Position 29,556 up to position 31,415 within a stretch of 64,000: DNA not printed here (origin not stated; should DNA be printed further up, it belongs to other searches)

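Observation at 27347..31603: Three-gene membrane module of unknown function co-transcribed with GmrSD-like and Type I R-M genes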

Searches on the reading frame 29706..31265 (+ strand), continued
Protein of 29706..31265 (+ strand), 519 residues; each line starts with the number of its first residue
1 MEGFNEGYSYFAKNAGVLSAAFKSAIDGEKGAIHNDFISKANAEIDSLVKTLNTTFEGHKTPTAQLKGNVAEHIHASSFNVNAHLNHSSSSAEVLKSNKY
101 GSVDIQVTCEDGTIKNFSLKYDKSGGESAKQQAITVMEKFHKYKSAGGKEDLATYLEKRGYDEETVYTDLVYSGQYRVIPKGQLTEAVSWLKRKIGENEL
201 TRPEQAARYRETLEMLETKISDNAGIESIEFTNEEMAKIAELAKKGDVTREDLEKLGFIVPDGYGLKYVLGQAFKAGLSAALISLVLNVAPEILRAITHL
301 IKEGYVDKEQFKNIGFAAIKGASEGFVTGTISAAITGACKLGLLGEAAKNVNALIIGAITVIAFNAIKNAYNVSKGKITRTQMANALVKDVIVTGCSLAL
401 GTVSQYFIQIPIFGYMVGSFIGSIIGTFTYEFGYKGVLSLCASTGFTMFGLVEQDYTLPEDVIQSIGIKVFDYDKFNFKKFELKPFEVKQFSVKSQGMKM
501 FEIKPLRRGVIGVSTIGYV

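Call 36: find_encoding_contigs(protein=P0079, flank=10000, max_places=2)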
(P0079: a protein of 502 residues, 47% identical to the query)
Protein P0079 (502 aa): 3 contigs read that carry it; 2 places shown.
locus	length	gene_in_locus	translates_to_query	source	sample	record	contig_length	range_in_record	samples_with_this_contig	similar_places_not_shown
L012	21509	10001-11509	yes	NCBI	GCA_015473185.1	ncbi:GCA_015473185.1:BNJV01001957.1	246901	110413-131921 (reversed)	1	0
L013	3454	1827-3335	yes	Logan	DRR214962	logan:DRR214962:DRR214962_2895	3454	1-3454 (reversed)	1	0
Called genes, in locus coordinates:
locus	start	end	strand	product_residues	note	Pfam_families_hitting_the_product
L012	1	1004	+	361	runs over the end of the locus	-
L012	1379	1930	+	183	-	-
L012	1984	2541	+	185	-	PF00857:Isochorismatase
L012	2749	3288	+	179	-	-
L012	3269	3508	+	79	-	-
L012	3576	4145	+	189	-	-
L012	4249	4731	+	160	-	PF00293:NUDIX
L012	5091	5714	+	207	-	-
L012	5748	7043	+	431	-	PF03235:GmrSD_N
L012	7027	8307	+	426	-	PF07510:GmrSD_C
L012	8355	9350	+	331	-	PF22507:DUF6994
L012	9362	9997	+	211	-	-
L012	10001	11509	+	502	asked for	-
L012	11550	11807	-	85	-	-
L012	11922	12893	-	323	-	PF09992:NAGPA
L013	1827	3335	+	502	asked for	-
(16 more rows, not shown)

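Call 37: find_encoding_contigs(protein=P0001, flank=10000, max_places=3)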
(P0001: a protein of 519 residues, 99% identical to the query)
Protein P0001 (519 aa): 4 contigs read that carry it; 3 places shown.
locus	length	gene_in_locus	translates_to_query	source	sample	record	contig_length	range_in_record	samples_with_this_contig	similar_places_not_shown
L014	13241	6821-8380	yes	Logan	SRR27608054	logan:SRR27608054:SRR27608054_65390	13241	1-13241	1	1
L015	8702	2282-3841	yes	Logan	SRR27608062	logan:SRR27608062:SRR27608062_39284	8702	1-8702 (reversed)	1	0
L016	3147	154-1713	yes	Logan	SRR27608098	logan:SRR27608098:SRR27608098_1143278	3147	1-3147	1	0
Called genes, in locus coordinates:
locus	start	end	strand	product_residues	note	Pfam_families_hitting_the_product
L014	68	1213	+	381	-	PF01420:Methylase_S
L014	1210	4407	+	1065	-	PF04313:HSDR_N, PF04851:ResIII, PF00176:SNF2-rel_dom (faint), PF00270:DEAD, PF18766:SWI2_SNF2, PF00271:Helicase_C (weak), PF08463:EcoEI_R_C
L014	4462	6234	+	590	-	PF03235:GmrSD_N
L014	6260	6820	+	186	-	-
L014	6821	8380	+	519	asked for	-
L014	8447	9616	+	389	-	-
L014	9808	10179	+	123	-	PF03118:RNA_pol_A_CTD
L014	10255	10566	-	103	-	-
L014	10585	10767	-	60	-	-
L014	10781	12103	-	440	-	PF14284:PcfJ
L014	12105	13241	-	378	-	?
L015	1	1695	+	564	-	?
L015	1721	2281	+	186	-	-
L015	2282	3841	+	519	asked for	-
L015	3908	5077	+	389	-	-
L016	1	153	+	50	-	?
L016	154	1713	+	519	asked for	-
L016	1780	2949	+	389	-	-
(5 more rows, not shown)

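Call 39: predict_structure(alignment_id=A4)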
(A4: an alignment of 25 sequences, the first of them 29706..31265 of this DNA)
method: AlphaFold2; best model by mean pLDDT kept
length: 519 residues; sequences in the alignment: 25
mean_pLDDT: 53.8   pTM: 0.42
mean pLDDT of the five models: 53.8, 53.4, 51.3, 49.2, 48.4
residues with pLDDT >= 90: 1; 70-90: 147; 50-70: 81; < 50: 290
segments of 3 or more residues with pLDDT < 50: 1-32, 99-101, 260-301, 304-306, 310-519
pLDDT, mean of each block of 10 residues (from residue 1): 34 37 39 56 79 79 69 80 73 68 73 75 68 76 84 79 66 65 77 86 75 67 70 76 82 67 38 35 37 44 49 40 34 36 33 40 43 39 45 44 40 35 41 38 28 33 38 44 41 38 33 28
secondary structure, 60 per line:
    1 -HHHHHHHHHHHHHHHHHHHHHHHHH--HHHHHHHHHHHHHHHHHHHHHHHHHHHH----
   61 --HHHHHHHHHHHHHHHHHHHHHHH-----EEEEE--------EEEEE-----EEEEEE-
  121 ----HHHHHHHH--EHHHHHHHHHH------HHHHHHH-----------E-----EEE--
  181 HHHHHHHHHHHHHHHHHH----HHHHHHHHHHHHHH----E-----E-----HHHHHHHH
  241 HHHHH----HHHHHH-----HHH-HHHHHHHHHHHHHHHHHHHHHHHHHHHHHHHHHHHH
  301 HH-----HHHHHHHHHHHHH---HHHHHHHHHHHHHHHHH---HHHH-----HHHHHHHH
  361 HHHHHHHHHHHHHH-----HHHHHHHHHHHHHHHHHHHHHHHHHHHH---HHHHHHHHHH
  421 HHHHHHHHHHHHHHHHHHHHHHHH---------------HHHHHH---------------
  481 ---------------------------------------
elements in order: H2-26 H29-56 H63-85 E91-95 E104-108 E114-119 H125-132 H136-145 H152-158 E176-178 H181-198 H203-216 H233-245 H250-255 H265-302 H308-320 H324-340 H344-347 H353-374 H380-407 H411-444 H460-465

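Call 42: fold_search(model_id=the predicted structure, library=pdb)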
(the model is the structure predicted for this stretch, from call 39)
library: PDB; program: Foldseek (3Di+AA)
matches with E <= 10: 167; with E <= 0.001: 0
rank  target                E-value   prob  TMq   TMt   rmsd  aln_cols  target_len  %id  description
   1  1bl3_C                9.3e-02  0.18  0.06  0.15  15.9       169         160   12  CATALYTIC DOMAIN OF HIV-1 INTEGRASE (released 1998-09-30)
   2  1k6y_B                1.3e-01  0.14  0.09  0.16  17.1       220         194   10  Crystal Structure of a Two-Domain Fragment of HIV-1 Integrase (released 2001-12-21)
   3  3vq6_A                1.9e-01  0.14  0.06  0.17  16.1       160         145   12  HIV-1 IN core domain in complex with (1-methyl-5-phenyl-1H-pyrazol-4-yl)methanol (released 2013-01-30)
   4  1exq_B                2.2e-01  0.13  0.06  0.16  16.1       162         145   12  CRYSTAL STRUCTURE OF THE HIV-1 INTEGRASE CATALYTIC CORE DOMAIN (released 2000-11-03)
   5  3vvr_A                2.2e-01  0.10  0.11  0.12  30.7       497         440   11  Crystal structure of MATE in complex with MaD5 (released 2013-04-03)
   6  7t9h_A                2.3e-01  0.15  0.06  0.17  16.1       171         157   12  HIV Integrase in complex with Compound-15 (released 2022-04-06)
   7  4y1c_A                2.7e-01  0.13  0.06  0.17  16.1       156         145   15  Cyclic hexapeptide cyc[NdPopPKID] in complex with HIV-1 integrase core domain (released 2015-02-25)
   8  8fnm_B                2.9e-01  0.09  0.07  0.12  18.0       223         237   11  Structure of G140A/Q148K HIV-1 intasome with Dolutegravir bound (released 2023-08-09)
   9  8buv_B                3.6e-01  0.18  0.06  0.18  16.6       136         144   13  HIV-1 Integrase Catalytic Core Domain and C-Terminal Domain in Complex with Allosteric Integrase Inhibitor LEDGIN 3 (released 2023-12-13)
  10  1biu_A                3.8e-01  0.13  0.06  0.18  16.2       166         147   10  HIV-1 INTEGRASE CORE DOMAIN COMPLEXED WITH MG++ (released 1998-08-19)
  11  5eu7_A                3.9e-01  0.09  0.07  0.16  16.9       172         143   12  Crystal structure of HIV-1 integrase catalytic core in complex with Fab (released 2016-09-28)
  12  5eu7_B                4.3e-01  0.09  0.07  0.16  16.9       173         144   12  Crystal structure of HIV-1 integrase catalytic core in complex with Fab (released 2016-09-28)
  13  6w0u                  5.8e-01  0.12  0.07  0.19  15.7       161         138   10  HIV Integrase core domain in complex with inhibitor 2-(2-ethynyl-5-methyl-1-benzofuran-3-yl)acetic acid (released 2021-03-03)
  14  6rwo_C                5.8e-01  0.08  0.07  0.14  16.1       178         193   12  SIVrcm intasome (Q148H/G140S) in complex with bictegravir (released 2020-02-05)
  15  4mlb_A                7.7e-01  0.08  0.13  0.14  31.0       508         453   10  Reverse polarity of binding pocket suggests different function of a MOP superfamily transporter from Pyrococcus furios (released 2013-09-25)
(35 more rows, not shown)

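Call 43: search_protein_families(library=padloc, alignment_id=A2, max_evalue=0.01)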
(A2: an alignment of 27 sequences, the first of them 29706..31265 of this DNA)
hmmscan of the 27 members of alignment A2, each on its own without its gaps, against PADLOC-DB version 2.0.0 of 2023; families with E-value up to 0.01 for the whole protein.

A. member 1, window:29706-31265:+ (519 aa): 1 family
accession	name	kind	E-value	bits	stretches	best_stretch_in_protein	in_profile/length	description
PDLC04409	PDC-M09B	-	1.3e-08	31.9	1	268-429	237-388/480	-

B. families by the number of members that match (of 27 scanned): 3 families
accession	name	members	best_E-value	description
PDLC04409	PDC-M09B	26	1.6e-18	-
PDLC04408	PDC-M09B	19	1.6e-09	-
PDLC03040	REase_I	1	0.008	Type I restriction enzyme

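Call 45: find_related_loci(query=A4, collection=genome_contigs, flank=10000)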
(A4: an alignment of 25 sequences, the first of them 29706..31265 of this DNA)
Query A4 (519 aa) in genome_contigs; peptide patterns used: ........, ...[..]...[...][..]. (x = any residue, [..] = any of these).
116 stretches matched a pattern; 92 encode a relative of the query (tblastn E <= 1e-3); the best 80 are kept; 79 distinct loci.
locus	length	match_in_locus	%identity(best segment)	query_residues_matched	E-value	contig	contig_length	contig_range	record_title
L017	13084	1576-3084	50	1-517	2e-158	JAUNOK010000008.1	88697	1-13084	MAG: Eubacteriales bacterium isolate S34M_St_44 NODE_69_length_88697_cov_14.762900, whole genome shotgun sequence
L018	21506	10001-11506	49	1-519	6e-156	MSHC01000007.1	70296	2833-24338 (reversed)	MAG: Ruminococcus sp. Phil15 707_L1_merged_contig_1201, whole genome shotgun sequence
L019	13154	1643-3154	48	1-519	6e-155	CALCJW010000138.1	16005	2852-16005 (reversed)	MAG TPA_asm: uncultured Clostridia bacterium isolate ERR1600602_bin.57_CONCOCT_v1.1_MAG genome assembly, contig: ERZ1311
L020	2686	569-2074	47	1-519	3e-164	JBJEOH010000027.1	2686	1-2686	MAG: Acutalibacteraceae bacterium isolate LOHA17_bin.010 NODE_23028_length_2686_cov_56.405169, whole genome shotgun sequ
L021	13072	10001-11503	46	1-519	2e-154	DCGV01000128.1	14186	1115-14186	MAG TPA_asm: Bacteroidales bacterium UBA1769 UBA1769_contig_36273, whole genome shotgun sequence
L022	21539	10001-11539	47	1-519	3e-154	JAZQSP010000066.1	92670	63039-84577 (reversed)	MAG: Faecalimonas sp. isolate T1900045203_TC20190199.MAGScoT_cleanbin_000004 SGB_5327_k141_40574, whole genome shotgun s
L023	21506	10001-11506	47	1-519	2e-153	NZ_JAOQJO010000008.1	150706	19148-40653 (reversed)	Waltera acetigignens strain f_CXY .18048_1_81.8, whole genome shotgun sequence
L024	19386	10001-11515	46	1-519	1e-152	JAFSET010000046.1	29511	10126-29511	MAG: Oscillospiraceae bacterium isolate RGIG3076 Goat_Rectum-5__c306381, whole genome shotgun sequence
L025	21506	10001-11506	47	1-519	2e-152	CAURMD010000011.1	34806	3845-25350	MAG TPA_asm: uncultured Streptococcus sp. isolate ERR9968722_bin.8_MetaWRAP_v1.3_MAG genome assembly, contig: ERZ2161581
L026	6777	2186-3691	48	1-519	4e-152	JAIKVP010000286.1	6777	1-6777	MAG: Lachnospiraceae bacterium isolate RUI405 k141_15396164_flag=1_multi=5.0000_len=6777, whole genome shotgun sequence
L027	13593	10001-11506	48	1-519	2e-151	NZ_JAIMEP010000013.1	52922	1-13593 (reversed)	Streptococcus suis strain HCJ31 HCJ31_Scaffold13, whole genome shotgun sequence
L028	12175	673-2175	47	1-518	3e-151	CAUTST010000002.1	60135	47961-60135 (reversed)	MAG TPA_asm: uncultured Streptococcus sp. isolate ERR10228840_bin.1_MetaWRAP_v1.3_MAG genome assembly, contig: ERZ216596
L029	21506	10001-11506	47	1-519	3e-151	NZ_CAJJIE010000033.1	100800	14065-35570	Streptococcus mitis isolate Streptococcus mitis, whole genome shotgun sequence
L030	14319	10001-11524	47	3-519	7e-151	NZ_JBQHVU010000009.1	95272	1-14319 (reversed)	Candidatus Weimeria sp. HCP3S3_B5 contig00009, whole genome shotgun sequence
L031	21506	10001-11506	46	1-519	5e-150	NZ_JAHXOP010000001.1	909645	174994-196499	Streptococcus halitosis strain EYE_82 Seq_1, whole genome shotgun sequence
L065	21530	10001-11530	41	1-519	2e-126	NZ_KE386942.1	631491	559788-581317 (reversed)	Alteribacter aurantiacus DSM 18675 G476DRAFT_scaffold00002.2, whole genome shotgun sequence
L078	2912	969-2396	42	37-519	6e-122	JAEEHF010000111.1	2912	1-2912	MAG: Bacillota bacterium isolate Tb.RUG.116 k141_9932593_flag=0_multi=12.2591_len=2912, whole genome shotgun sequence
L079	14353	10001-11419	39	33-518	7e-117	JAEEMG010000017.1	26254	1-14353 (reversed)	MAG: Paludibacteraceae bacterium isolate Tb.RUG.234 k141_1633224_flag=1_multi=10.9716_len=26254, whole genome shotgun se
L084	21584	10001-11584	34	4-519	1e-99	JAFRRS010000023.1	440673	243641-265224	MAG: Bacteroidales bacterium isolate RGIG2740 Goat_Omasum-4__c430341, whole genome shotgun sequence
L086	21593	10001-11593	35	1-519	1e-101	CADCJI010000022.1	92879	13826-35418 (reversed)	MAG: uncultured Bacteroidia bacterium isolate RUG14699 genome assembly, contig: RUG14699_asm_22, whole genome shotgun se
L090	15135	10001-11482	34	1-518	2e-88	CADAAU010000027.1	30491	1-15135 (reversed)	MAG: uncultured Coriobacteriaceae bacterium isolate RUG13125 genome assembly, contig: RUG13125_asm_27, whole genome shot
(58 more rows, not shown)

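Call 46: find_related_loci(query=A4, collection=viral_contigs, flank=10000)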
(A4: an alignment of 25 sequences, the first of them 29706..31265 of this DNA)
Query A4 (519 aa) in viral_contigs; peptide patterns used: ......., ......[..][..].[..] (x = any residue, [..] = any of these).
48 stretches matched a pattern; 7 encode a relative of the query (tblastn E <= 1e-3); 7 distinct loci.
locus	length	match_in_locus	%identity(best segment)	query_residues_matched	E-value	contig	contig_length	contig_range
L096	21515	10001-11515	48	1-519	6e-157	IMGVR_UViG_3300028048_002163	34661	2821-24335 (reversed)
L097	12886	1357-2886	47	4-519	2e-153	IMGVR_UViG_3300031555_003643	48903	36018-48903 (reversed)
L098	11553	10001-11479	38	1-519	1e-92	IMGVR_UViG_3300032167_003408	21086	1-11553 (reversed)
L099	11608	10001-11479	38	1-519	1e-92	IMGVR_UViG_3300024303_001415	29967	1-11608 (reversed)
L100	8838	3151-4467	34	37-519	7e-74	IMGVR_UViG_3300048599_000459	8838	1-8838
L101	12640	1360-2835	30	4-519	1e-63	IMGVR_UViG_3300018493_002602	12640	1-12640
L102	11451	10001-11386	31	37-519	1e-60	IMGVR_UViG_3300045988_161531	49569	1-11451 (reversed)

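Call 53: search_protein_families(library=pfam, alignment_id=A5, max_evalue=0.00001)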
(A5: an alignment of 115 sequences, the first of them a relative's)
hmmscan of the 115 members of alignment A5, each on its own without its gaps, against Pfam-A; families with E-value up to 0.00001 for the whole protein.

A. member 1, L004:8368-8817:+ (149 aa): 2 families
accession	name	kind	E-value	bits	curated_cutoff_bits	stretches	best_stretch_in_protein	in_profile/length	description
PF10263.15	SprT-like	-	2.1e-13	50.5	25.6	1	14-96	12-99/108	SprT-like family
PF17283.8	Zn_ribbon_SprT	-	5.7e-09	36.3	28.1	1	112-141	5-34/38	SprT-like zinc ribbon domain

B. families by the number of members that match (of 115 scanned): 89 families (the first 25 are shown)
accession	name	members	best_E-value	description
PF04851.21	ResIII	5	1.7e-43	Type III restriction enzyme, res subunit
PF03235.19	GmrSD_N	4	3.4e-35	GmrSD restriction endonuclease, N-terminal domain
PF00270.35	DEAD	4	2.7e-14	DEAD/DEAH box helicase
PF13280.12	WYL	4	7.3e-12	WYL domain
PF08463.15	EcoEI_R_C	3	7.5e-26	EcoEI R protein C-terminal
PF18766.7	SWI2_SNF2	3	4.2e-22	SWI2/SNF2 ATPase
PF00271.37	Helicase_C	3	3.6e-09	Helicase conserved C-terminal domain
PF20473.4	MmeI_Mtase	2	3.9e-80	MmeI, DNA-methyltransferase domain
PF06250.17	YhcG_C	2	5.5e-60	YhcG PDDEXK nuclease domain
PF17761.7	DUF1016_N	2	1.4e-40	DUF1016 N-terminal domain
PF04471.18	Mrr_cat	2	1.5e-32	Restriction endonuclease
PF14338.12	Mrr_N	2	6.4e-28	Mrr N-terminal domain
PF07728.20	AAA_5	2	1e-25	AAA domain (dynein-related subfamily)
PF07669.17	Eco57I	2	3.5e-25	Eco57I restriction-modification methylase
PF22507.2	DUF6994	2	1.2e-14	Family of unknown function (DUF6994)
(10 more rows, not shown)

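Call 54: search_protein_families(library=pfam, alignment_id=A6, max_evalue=0.00001)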
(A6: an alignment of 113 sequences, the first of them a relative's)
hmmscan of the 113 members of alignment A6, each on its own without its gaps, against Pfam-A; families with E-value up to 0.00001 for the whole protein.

A. member 1, L004:12046-12861:+ (271 aa): 2 families
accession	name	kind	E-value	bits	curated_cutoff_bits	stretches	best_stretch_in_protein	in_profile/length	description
PF00005.33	ABC_tran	-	8.2e-36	124.1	25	1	44-192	1-136/137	ABC transporter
PF13304.12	AAA_21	-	1.4e-07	32.4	27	0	162-225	235-301/304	AAA domain, putative AbiEii toxin, Type IV TA system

B. families by the number of members that match (of 113 scanned): 83 families (the first 25 are shown)
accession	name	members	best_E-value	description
PF13304.12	AAA_21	3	3.9e-24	AAA domain, putative AbiEii toxin, Type IV TA system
PF13476.12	AAA_23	3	1.2e-14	AAA domain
PF01261.30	AP_endonuc_2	2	7.3e-39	Xylose isomerase-like TIM barrel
PF03235.19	GmrSD_N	2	1.2e-34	GmrSD restriction endonuclease, N-terminal domain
PF13175.12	AAA_15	2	4.2e-22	AAA ATPase domain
PF00665.32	rve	2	2.4e-21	Integrase core domain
PF13276.12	HTH_21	2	1e-15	HTH-like domain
PF02463.25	SMC_N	2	1.3e-14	RecF/RecN/SMC N terminal domain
PF00877.26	NLPC_P60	2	3.9e-08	NlpC/P60 family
PF13337.12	BrxL_ATPase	1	1.1e-145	Lon-like protease BrxL-like, ATPase domain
PF00232.24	Glyco_hydro_1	1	5.4e-120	Glycosyl hydrolase family 1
PF02397.22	Bac_transf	1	3.5e-61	Bacterial sugar transferase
PF08665.17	PglZ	1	2e-55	PglZ domain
PF20442.3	BrxL_N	1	2e-51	BREX system Lon protease-like protein BrxL N-terminal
PF09992.14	NAGPA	1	4.2e-41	Phosphodiester glycosidase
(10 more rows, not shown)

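Call 71: search_protein_representatives(alignment_id=A4)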
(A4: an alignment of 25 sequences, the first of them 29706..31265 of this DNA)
Query: 25 sequences, 501 profile positions. Proteins with E-value up to 0.001 (for the whole library): 939; up to 1e-10: 631; up to 1e-30: 367. The best 150 are listed.
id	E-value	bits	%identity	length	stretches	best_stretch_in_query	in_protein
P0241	4.7e-234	794.4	-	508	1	1-501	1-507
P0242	5.6e-198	675.4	-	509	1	1-501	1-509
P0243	1.1e-184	631.5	-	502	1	1-500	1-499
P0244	7.9e-182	622.1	-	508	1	1-501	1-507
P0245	2.1e-180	617.4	-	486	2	154-501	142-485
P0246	1.9e-176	604.3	-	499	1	2-501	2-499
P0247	7.8e-175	599.0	-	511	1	3-501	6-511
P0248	1.2e-172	591.8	-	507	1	1-501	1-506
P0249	1.3e-170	585.1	-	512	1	1-501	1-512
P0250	1.5e-170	584.9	-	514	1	1-501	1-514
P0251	2.2e-168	577.7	-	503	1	1-501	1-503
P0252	3.8e-168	577.0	-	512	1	1-501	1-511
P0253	1.1e-166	572.1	-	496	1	2-501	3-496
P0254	2.0e-160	551.5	-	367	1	137-501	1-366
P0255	3.6e-160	550.7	-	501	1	14-501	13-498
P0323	1.8e-112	393.3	-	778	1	2-501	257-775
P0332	1.3e-106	373.9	-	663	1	2-425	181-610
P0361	3.7e-98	346.1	-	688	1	2-428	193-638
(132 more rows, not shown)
